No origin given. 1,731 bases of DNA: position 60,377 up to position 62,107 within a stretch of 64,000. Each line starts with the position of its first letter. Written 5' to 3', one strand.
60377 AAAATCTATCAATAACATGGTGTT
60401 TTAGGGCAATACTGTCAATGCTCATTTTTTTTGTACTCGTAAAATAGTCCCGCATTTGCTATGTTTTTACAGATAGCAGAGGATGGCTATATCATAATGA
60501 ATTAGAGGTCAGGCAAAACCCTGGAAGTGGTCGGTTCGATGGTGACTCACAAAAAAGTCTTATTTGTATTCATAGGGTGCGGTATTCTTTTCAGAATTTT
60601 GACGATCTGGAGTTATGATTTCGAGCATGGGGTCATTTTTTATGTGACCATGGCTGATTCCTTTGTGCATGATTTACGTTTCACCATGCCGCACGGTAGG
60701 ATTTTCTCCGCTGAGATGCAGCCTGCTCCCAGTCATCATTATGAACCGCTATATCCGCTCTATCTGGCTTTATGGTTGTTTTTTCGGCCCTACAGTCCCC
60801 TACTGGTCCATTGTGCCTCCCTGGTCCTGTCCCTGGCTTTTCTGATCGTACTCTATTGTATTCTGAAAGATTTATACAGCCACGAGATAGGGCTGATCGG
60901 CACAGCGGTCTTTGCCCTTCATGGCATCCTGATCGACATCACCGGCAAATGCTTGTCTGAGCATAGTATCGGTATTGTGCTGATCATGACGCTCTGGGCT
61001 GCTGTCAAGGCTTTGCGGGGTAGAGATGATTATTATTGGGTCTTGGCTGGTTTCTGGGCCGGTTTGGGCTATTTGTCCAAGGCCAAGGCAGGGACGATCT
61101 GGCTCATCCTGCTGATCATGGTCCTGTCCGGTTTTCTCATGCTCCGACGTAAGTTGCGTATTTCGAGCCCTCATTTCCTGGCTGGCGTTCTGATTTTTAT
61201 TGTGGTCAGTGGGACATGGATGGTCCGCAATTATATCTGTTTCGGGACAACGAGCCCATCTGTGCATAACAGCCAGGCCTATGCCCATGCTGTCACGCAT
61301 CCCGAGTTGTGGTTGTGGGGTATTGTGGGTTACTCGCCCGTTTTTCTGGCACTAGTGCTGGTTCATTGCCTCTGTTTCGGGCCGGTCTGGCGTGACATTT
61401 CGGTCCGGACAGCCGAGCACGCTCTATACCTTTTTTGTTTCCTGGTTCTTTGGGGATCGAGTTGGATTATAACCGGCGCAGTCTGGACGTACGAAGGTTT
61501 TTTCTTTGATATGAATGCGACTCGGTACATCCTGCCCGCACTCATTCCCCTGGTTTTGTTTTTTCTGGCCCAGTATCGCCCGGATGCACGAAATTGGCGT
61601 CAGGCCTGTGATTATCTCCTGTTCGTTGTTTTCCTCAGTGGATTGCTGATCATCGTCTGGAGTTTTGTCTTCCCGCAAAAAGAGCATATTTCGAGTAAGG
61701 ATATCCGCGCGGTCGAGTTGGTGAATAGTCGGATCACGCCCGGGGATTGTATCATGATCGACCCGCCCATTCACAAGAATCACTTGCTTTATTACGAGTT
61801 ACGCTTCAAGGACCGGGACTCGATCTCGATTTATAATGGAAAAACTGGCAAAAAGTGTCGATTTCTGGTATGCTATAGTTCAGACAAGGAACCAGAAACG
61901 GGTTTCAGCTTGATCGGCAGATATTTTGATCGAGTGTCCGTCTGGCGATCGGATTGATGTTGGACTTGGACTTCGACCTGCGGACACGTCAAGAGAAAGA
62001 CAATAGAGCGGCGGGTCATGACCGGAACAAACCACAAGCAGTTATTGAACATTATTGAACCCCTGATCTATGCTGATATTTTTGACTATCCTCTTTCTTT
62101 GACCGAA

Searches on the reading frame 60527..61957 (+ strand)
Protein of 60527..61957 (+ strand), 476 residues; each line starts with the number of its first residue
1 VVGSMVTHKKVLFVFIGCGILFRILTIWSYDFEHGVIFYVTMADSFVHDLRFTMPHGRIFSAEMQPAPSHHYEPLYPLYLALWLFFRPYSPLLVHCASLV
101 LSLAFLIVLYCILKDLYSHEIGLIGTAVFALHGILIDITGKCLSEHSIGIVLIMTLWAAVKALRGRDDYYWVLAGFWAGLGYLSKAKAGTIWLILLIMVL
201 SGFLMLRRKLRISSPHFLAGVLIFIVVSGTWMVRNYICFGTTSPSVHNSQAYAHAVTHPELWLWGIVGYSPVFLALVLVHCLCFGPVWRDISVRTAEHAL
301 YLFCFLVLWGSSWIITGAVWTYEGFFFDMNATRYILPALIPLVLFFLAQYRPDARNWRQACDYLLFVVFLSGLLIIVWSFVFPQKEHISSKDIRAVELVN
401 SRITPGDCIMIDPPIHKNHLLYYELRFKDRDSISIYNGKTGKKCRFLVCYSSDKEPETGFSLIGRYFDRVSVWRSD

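Call 66: search_protein_families(library=pfam, proteins=[window:60527-61957:+], max_evalue=0.001)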
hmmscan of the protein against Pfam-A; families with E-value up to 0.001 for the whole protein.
window:60527-61957:+ (476 aa): 1 family
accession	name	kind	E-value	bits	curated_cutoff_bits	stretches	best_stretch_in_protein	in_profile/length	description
PF13231.12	PMT_2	-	1e-11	45.7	26.1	1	75-229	5-156/160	Dolichyl-phosphate-mannose-protein mannosyltransferase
